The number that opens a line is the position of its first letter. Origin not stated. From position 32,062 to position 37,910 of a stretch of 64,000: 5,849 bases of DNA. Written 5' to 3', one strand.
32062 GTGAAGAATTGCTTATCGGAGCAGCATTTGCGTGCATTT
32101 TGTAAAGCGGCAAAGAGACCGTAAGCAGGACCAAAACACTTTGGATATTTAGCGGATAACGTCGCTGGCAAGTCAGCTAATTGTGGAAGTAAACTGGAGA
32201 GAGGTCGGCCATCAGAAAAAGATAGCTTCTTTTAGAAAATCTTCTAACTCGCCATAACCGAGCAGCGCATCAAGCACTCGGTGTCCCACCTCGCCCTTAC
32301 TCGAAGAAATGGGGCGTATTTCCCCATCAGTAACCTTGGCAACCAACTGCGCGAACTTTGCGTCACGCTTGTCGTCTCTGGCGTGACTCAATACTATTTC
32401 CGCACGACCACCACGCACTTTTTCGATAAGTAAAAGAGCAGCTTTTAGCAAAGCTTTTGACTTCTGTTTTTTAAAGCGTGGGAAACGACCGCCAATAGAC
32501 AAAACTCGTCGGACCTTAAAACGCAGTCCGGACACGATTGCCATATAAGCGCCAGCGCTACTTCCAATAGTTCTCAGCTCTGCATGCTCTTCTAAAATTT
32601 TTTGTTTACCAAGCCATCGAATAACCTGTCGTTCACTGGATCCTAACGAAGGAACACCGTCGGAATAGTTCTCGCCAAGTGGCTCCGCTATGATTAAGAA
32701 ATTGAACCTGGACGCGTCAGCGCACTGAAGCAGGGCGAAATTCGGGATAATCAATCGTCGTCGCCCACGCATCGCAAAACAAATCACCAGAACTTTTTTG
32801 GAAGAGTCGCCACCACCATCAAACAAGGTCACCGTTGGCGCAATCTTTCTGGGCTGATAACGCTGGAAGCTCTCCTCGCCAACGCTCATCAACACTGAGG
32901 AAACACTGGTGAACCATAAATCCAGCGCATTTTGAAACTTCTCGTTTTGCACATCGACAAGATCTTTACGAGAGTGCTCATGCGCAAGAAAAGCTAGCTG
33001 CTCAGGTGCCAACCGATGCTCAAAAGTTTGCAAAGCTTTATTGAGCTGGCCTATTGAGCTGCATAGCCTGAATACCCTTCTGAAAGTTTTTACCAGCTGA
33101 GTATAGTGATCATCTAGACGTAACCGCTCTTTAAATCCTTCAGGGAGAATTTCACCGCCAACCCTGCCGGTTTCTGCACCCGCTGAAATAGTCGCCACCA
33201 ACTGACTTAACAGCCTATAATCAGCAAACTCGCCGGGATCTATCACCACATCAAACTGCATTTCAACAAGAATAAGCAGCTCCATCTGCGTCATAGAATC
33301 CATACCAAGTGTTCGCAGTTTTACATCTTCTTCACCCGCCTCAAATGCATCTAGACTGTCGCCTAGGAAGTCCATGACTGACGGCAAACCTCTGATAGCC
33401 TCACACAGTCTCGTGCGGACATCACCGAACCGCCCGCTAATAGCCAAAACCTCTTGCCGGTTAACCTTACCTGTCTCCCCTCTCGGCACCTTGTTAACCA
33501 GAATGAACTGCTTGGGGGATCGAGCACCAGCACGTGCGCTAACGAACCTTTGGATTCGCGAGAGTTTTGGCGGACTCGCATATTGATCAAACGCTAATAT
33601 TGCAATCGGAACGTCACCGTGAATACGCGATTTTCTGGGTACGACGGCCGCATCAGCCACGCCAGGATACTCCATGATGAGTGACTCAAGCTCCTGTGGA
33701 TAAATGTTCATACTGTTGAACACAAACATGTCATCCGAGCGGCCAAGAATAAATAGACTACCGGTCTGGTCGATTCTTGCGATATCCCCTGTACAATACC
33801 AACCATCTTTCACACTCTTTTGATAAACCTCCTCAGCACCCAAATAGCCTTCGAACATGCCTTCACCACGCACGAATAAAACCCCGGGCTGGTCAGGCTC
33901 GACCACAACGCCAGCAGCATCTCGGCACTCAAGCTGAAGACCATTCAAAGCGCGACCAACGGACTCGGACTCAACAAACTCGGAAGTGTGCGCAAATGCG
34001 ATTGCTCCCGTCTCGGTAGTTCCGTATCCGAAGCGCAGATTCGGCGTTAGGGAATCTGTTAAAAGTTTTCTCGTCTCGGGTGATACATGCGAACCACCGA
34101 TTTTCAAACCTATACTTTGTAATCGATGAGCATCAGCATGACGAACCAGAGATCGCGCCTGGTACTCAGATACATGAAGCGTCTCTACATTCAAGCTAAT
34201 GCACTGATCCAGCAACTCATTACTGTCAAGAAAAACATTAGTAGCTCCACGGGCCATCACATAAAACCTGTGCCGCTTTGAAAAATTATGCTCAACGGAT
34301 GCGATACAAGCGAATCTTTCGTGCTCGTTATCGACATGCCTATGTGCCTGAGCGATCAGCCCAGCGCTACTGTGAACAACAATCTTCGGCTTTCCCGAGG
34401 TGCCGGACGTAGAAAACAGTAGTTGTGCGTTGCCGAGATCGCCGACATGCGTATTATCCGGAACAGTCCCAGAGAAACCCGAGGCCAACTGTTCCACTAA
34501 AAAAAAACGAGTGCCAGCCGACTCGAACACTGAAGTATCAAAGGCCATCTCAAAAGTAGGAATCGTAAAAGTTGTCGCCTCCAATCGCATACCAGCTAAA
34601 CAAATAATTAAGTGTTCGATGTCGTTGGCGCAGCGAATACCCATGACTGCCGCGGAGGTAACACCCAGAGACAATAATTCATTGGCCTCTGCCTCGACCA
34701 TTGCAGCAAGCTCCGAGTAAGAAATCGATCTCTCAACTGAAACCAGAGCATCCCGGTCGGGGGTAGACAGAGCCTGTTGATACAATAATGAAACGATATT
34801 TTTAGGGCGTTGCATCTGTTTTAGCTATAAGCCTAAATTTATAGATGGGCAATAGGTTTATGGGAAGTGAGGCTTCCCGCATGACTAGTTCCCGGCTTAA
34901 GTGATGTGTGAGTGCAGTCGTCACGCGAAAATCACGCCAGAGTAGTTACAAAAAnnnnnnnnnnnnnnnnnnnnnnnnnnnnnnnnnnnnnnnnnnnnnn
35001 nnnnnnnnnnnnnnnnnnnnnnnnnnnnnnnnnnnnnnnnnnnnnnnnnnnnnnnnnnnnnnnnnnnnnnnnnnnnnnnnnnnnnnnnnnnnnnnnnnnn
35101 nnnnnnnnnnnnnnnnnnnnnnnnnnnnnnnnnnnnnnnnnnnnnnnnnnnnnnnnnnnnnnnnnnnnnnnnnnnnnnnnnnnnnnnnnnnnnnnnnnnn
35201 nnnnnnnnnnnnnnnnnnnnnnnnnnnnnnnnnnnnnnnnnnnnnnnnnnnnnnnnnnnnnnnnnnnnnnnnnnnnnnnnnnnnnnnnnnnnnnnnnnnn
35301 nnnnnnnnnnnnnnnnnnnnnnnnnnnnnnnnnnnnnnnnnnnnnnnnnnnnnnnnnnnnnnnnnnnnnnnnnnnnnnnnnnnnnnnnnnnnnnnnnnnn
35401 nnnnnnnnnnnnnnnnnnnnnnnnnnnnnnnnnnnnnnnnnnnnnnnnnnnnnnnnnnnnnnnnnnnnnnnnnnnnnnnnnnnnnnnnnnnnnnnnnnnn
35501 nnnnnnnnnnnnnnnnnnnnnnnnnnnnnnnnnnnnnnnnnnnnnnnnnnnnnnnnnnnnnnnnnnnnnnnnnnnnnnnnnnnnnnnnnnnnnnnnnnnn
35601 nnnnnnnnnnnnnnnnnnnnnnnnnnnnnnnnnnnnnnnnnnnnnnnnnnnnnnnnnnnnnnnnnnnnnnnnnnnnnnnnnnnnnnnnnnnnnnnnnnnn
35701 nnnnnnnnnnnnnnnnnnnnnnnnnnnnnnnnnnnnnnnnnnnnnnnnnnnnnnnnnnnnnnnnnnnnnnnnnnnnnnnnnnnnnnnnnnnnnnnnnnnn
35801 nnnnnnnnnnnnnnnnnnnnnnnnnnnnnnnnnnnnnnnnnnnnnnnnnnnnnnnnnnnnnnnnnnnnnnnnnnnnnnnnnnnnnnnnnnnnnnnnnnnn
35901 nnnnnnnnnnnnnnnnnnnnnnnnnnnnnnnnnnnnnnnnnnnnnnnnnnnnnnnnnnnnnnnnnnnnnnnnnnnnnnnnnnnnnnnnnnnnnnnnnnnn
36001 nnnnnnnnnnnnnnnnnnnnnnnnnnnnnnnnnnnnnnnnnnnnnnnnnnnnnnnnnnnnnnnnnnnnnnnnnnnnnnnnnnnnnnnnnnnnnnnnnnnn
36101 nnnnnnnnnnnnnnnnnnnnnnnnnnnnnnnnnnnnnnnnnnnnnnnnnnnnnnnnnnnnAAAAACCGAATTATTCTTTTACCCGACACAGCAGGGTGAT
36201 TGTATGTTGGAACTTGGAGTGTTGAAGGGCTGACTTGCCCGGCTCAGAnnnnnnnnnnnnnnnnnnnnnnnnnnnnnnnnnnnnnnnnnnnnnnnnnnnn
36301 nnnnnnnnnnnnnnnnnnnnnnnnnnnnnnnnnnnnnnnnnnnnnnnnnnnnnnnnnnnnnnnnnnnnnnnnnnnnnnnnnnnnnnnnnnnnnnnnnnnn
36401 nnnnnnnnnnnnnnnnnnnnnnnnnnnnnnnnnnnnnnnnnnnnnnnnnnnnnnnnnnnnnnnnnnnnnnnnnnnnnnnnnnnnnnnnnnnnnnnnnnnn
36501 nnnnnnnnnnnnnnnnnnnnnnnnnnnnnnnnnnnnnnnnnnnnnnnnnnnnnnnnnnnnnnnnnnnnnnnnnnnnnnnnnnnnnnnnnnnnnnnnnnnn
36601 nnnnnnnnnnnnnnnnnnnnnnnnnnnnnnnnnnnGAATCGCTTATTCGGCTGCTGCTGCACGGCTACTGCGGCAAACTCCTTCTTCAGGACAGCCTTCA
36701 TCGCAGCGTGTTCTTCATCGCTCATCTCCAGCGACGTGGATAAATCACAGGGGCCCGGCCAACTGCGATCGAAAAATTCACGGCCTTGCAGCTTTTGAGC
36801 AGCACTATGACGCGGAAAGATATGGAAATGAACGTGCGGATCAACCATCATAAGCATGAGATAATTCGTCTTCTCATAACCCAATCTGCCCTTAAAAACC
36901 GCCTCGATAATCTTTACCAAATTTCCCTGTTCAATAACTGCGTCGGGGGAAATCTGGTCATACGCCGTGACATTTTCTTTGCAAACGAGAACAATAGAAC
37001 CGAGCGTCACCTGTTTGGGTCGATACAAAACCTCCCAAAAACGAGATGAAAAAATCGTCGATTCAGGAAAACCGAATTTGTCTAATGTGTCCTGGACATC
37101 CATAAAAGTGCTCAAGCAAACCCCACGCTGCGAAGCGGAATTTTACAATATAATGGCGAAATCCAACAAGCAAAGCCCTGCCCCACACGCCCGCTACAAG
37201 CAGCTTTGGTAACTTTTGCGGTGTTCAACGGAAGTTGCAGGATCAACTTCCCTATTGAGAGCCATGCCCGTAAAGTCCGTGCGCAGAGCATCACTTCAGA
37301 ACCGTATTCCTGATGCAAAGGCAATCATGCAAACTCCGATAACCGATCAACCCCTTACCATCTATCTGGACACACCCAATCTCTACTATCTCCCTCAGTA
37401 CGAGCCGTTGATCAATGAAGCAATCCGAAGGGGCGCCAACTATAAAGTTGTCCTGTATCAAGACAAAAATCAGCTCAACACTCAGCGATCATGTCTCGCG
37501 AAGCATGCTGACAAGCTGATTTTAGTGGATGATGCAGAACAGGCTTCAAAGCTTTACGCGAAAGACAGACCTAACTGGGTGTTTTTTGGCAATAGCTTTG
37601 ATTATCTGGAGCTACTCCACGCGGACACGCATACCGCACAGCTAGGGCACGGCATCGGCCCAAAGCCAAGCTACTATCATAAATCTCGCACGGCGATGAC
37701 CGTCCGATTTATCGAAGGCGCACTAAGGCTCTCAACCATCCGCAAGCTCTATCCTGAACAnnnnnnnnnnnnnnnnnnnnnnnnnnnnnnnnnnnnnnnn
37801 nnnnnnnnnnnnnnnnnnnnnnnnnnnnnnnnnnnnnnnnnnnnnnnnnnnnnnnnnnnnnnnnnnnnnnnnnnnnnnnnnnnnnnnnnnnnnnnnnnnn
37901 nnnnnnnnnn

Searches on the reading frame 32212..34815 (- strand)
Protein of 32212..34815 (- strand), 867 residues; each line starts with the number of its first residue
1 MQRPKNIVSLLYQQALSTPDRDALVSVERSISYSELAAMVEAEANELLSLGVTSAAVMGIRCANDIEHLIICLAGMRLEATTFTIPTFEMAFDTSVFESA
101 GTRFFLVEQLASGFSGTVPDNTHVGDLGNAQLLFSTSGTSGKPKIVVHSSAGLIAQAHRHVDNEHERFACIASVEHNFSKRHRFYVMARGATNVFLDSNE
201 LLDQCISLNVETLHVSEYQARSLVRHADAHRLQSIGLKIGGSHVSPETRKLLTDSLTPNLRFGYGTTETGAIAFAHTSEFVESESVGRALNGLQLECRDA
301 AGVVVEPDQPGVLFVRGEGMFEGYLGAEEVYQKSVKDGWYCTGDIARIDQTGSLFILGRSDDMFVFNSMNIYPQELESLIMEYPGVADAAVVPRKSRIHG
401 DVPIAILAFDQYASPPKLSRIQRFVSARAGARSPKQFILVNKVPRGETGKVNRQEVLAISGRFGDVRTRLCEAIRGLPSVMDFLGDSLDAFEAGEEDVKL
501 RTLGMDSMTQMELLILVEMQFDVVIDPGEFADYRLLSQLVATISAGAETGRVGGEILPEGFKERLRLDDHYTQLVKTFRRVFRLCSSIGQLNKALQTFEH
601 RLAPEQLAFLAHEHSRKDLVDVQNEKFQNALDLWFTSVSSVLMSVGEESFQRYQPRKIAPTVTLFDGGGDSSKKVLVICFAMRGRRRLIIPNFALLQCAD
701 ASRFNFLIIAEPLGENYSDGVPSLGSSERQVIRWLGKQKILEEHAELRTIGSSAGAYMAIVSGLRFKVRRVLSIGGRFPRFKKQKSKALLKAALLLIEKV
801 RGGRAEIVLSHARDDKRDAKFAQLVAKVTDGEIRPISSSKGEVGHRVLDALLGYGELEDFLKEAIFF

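Call 5: search_protein_families(library=pfam, proteins=[window:32212-34815:-])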
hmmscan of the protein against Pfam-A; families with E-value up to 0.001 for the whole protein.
window:32212-34815:- (867 aa): 3 families
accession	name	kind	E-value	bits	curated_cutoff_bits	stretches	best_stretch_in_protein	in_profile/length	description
PF00501.34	AMP-binding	-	5.9e-37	127.8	29.9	2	136-325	170-384/384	AMP-binding enzyme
PF13193.12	AMP-binding_C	-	2.7e-07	31.8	24.5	1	375-450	1-76/76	AMP-binding enzyme C-terminal domain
PF00550.31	PP-binding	-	4.6e-07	30.4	20.8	1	496-543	20-67/67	Phosphopantetheine attachment site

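Call 6: search_protein_families(library=ncbifam, proteins=[window:32212-34815:-])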
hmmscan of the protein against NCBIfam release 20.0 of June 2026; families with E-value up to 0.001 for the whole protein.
window:32212-34815:- (867 aa): 101 families (the best 25 are shown)
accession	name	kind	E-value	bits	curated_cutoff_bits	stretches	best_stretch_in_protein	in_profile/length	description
NF004837.0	PRK06187.1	subfamily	4.7e-54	183.5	476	2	130-456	172-518/531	long-chain-fatty-acid--CoA ligase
NF005676.0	PRK07470.1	equivalog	7.7e-43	146.9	774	2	132-457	180-526/544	acyl-CoA synthetase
TIGR01923.1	menE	equivalog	1.1e-40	139.9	330.15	1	32-456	1-442/442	o-succinylbenzoate--CoA ligase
NF002966.0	PRK03640.1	equivalog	1.1e-38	133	556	2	262-456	283-476/483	o-succinylbenzoate--CoA ligase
NF005801.1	PRK07656.1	equivalog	2.7e-36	125.3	657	1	131-455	168-498/500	FadD3 family acyl-CoA ligase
NF009233.0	PRK12583.1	subfamily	8.7e-36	123.4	832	2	224-455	306-545/558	fatty acid CoA ligase family protein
NF005307.0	PRK06839.1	equivalog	1.2e-35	123.1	748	1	249-457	278-490/496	o-succinylbenzoate--CoA ligase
NF052580.1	Str24CoAsynCasG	equivalog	5.5e-35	120.7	750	1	246-456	330-546/548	steroid-24-oyl-CoA synthetase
NF005714.0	PRK07529.1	subfamily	2.7e-34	118.5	632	1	223-455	328-571/640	acyl-CoA synthetase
NF052269.1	Staph_lig_FadD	equivalog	2.7e-34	118.4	650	1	131-458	153-491/499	long-chain-fatty-acid--CoA ligase FadD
NF005797.0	PRK07638.1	equivalog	3e-34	118.4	518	1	264-456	286-475/487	acyl-CoA synthetase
NF005702.0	PRK07514.1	subfamily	1.4e-33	116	558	1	236-454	273-494/506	malonyl-CoA synthase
NF006572.0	PRK09088.1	equivalog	2.3e-33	115.6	696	1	32-455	30-482/491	acyl-CoA synthetase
NF004797.0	PRK06145.1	equivalog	3.6e-33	114.7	850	1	227-453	258-488/499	acyl-CoA synthetase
NF006539.0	PRK09029.1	equivalog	1.2e-31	110.1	494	1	17-456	15-447/458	o-succinylbenzoate--CoA ligase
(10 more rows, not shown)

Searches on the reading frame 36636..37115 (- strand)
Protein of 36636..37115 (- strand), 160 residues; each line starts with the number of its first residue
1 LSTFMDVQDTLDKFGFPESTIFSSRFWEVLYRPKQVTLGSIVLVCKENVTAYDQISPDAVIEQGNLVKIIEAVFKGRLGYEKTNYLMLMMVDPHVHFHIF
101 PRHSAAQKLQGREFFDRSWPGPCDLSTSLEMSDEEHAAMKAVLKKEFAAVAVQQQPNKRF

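Call 51: search_protein_families(library=pfam, proteins=[window:36636-37115:-], max_evalue=1)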
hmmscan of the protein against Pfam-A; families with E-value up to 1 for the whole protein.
window:36636-37115:- (160 aa): 2 families
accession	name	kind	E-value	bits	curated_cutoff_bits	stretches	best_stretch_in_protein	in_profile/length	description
PF01230.28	HIT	-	0.0084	17.2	21.5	1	43-104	31-97/98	HIT domain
PF00104.35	Hormone_recep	-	0.043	13.7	23.5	1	93-152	91-150/213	Ligand-binding domain of nuclear hormone receptor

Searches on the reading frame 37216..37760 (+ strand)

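Call 51: search_protein_families(library=pfam, proteins=[window:37216-37760:+], max_evalue=1)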
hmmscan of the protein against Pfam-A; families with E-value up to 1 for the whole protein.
window:37216-37760:+ (181 aa): 1 family
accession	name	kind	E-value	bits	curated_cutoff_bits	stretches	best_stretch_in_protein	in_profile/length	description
PF18341.7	PSA_CBD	-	0.26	11.6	27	1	81-128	13-59/60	PSA endolysin C-terminal cell wall binding domain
